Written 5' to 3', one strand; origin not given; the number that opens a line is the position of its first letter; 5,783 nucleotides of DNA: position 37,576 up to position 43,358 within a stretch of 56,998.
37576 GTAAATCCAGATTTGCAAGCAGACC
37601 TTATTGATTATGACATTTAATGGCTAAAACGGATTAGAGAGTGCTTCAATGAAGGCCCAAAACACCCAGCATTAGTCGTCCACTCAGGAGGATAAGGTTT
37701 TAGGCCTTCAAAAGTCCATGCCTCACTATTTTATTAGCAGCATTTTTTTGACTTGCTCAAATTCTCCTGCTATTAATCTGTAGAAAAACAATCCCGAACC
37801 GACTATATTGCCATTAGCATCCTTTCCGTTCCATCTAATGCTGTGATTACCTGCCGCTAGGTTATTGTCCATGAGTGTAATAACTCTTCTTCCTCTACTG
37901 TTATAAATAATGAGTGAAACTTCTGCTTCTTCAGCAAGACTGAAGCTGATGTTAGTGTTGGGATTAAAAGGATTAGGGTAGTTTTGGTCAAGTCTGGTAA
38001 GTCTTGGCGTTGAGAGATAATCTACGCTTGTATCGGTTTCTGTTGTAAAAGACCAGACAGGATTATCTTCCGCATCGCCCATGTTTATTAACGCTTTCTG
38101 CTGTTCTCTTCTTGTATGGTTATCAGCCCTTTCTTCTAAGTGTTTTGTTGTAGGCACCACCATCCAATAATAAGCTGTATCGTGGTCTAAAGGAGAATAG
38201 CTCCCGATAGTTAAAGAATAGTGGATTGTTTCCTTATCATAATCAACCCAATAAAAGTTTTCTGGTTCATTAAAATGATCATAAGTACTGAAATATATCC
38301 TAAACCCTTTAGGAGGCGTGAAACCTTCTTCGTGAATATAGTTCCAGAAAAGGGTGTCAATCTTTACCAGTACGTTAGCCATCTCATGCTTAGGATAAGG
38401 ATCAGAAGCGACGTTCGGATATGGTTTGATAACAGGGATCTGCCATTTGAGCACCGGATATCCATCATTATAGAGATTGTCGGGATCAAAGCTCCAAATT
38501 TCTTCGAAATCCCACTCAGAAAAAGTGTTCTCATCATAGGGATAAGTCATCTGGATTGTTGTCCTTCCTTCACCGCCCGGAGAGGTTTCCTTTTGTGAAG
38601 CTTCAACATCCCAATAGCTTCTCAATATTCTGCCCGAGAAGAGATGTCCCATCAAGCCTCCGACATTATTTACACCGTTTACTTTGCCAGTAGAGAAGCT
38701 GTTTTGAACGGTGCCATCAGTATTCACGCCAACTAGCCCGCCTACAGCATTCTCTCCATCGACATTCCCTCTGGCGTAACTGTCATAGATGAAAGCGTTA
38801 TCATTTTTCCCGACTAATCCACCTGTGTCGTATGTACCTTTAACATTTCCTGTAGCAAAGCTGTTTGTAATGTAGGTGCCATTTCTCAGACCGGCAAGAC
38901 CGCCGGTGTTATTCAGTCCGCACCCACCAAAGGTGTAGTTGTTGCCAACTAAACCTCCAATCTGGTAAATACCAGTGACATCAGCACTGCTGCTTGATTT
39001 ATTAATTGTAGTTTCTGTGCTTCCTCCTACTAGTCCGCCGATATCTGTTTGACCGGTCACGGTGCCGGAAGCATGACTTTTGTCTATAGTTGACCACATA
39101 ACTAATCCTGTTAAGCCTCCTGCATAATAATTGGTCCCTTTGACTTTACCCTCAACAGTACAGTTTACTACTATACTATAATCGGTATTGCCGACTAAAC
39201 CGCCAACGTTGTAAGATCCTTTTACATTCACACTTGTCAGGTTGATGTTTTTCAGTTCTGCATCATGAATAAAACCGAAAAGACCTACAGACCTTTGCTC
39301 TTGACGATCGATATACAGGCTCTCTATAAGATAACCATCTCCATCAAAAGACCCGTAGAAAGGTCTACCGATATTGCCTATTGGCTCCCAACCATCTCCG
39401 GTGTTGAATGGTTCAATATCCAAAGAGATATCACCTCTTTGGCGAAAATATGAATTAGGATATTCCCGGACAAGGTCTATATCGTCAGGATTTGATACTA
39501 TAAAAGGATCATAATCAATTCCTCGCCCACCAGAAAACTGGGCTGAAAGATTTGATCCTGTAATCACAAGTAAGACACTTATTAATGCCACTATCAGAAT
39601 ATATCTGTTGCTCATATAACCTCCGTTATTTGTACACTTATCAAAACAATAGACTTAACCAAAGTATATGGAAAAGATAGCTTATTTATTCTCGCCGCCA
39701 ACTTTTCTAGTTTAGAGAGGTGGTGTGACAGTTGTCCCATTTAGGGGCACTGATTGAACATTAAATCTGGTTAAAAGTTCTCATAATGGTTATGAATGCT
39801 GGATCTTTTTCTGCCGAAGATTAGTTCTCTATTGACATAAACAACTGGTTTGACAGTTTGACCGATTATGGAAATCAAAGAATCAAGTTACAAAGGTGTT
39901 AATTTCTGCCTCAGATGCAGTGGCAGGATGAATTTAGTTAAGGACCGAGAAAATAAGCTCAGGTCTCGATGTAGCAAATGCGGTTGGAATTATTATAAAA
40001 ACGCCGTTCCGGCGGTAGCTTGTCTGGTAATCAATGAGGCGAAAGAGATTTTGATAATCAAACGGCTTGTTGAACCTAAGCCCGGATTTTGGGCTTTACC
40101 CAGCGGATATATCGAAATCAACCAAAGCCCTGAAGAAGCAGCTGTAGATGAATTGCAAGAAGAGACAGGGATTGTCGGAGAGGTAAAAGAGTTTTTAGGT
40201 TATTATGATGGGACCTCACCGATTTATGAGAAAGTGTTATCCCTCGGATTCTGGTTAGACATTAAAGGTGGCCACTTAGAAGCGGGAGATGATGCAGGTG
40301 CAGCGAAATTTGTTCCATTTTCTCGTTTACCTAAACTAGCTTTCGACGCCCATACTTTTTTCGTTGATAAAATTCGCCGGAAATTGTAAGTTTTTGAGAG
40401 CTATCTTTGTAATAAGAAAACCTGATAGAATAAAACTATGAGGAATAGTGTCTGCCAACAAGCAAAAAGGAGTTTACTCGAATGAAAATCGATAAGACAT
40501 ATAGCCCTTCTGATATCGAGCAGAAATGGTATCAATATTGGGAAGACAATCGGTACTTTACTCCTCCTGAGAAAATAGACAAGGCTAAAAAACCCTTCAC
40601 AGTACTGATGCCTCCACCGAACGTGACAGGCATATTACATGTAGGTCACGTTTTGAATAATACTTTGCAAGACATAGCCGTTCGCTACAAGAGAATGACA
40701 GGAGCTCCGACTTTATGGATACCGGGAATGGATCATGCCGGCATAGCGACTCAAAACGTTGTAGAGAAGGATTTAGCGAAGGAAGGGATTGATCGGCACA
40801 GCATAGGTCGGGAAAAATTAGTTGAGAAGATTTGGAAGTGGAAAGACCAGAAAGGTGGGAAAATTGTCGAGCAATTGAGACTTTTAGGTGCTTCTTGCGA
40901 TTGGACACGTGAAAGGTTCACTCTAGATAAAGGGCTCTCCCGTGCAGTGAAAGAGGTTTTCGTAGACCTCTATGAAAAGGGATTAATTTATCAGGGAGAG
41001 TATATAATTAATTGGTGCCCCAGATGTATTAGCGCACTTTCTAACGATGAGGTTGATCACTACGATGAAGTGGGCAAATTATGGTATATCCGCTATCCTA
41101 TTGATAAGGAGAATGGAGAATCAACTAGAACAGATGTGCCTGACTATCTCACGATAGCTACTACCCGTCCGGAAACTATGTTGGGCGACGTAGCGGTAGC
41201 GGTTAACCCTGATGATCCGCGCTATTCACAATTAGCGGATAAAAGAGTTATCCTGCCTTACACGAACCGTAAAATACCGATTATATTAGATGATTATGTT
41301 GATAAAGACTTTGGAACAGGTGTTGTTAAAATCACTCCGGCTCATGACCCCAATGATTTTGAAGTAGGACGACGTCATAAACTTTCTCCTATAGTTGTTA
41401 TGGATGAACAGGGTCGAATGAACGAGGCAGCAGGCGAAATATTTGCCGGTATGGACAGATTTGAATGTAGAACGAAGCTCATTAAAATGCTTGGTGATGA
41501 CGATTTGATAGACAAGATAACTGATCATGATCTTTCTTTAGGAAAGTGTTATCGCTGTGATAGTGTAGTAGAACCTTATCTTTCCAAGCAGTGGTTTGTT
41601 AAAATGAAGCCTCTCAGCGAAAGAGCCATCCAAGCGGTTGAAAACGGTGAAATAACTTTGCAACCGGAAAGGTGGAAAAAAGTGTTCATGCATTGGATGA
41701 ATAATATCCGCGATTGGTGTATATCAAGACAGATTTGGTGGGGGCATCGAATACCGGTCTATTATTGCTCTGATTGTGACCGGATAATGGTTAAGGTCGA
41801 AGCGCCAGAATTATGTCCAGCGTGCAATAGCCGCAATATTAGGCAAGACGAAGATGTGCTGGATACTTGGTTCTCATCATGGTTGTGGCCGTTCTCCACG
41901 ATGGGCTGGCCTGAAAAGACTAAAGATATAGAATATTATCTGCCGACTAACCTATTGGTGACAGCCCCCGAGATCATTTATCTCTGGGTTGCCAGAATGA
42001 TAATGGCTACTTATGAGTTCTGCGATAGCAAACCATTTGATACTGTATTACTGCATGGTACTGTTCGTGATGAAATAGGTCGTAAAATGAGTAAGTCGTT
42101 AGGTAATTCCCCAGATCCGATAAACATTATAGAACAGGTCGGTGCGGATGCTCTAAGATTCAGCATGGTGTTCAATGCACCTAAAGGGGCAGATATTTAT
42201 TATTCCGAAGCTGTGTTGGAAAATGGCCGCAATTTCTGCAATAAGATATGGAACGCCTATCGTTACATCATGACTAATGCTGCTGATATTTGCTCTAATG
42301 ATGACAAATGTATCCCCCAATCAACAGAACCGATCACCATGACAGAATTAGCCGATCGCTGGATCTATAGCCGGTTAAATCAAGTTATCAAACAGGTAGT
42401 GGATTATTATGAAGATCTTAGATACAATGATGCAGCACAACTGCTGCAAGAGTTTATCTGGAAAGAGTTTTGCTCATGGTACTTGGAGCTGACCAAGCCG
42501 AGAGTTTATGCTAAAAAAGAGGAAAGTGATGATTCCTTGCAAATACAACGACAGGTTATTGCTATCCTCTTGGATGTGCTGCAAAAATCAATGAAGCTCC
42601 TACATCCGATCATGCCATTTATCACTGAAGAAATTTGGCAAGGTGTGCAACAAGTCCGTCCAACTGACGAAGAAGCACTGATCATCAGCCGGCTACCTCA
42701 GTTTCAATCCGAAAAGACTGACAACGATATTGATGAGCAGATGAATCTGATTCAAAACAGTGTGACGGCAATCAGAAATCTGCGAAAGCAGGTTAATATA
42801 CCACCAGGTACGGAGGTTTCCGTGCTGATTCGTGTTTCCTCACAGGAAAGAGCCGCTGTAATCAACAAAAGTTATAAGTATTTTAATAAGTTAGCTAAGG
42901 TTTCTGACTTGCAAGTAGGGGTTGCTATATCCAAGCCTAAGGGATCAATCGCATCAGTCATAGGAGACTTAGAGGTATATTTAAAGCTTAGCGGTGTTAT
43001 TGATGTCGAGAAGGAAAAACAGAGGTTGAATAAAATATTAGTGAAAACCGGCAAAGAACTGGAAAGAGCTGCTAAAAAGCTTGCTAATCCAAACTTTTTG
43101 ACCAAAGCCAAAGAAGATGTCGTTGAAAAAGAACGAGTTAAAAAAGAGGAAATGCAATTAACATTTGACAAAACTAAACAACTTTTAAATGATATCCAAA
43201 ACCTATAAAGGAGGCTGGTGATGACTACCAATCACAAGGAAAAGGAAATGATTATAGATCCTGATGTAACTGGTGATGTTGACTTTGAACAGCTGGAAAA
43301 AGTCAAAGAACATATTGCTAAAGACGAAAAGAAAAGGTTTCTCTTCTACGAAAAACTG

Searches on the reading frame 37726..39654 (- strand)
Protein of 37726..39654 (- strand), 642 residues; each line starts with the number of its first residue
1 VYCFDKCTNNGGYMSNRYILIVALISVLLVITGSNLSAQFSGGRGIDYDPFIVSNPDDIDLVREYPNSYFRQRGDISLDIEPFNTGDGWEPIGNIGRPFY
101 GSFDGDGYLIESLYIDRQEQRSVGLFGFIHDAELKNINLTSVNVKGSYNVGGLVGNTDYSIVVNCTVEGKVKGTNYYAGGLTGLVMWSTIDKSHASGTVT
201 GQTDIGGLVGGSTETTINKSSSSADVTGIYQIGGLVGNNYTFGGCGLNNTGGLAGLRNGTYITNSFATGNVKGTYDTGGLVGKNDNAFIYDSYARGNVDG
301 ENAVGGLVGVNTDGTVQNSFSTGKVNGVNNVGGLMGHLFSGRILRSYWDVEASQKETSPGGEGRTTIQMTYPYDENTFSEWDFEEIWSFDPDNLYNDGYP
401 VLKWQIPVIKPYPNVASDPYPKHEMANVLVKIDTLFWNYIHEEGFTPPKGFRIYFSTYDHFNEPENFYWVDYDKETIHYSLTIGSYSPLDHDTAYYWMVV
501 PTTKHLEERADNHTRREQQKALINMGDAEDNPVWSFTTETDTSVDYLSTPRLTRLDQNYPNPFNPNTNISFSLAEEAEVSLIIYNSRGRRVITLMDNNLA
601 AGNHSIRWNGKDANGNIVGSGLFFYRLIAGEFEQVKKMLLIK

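Call 24: search_protein_families(library=pfam, proteins=[window:37726-39654:-], max_evalue=0.001)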
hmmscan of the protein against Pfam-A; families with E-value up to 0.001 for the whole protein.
window:37726-39654:- (642 aa): 3 families
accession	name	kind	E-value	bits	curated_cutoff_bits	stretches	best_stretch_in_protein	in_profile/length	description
PF07581.17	Glug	-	9.3e-22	76.3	20.5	2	146-171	1-27/28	The GLUG motif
PF13860.13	FlgD_ig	-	9.3e-08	32.4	27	1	567-622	10-68/79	FlgD Ig-like domain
PF18962.6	Por_Secre_tail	-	1.4e-05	25.7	27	1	559-638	2-73/75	Secretion system C-terminal sorting domain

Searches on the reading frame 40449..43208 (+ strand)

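Call 24: search_protein_families(library=pfam, proteins=[window:40449-43208:+], max_evalue=0.001)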
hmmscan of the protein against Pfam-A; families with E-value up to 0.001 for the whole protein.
window:40449-43208:+ (919 aa): 6 families
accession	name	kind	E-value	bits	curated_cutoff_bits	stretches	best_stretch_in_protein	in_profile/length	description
PF00133.28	tRNA-synt_1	-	2.3e-134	448.7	22.7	1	26-584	1-412/414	tRNA synthetases class I (I, L, M and V)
PF08264.19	Anticodon_1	-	3.9e-43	147.3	25.1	1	636-794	1-148/148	Anticodon-binding domain of tRNA ligase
PF09334.17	tRNA-synt_1g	-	2.6e-22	79.6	20.1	3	57-202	8-135/391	tRNA synthetases class I (M)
PF10458.14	Val_tRNA-synt_C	-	1.2e-15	57.9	25.9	1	852-916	1-65/66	Valyl tRNA synthetase tRNA binding arm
PF13603.12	tRNA-synt_1_2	-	1e-09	38.6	25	1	265-324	87-146/185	Leucyl-tRNA synthetase, editing domain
PF21349.2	RUBY_RBDX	-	0.00017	21.4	26.5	0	438-460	1-23/30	Rubrerythrin, rubredoxin-like domain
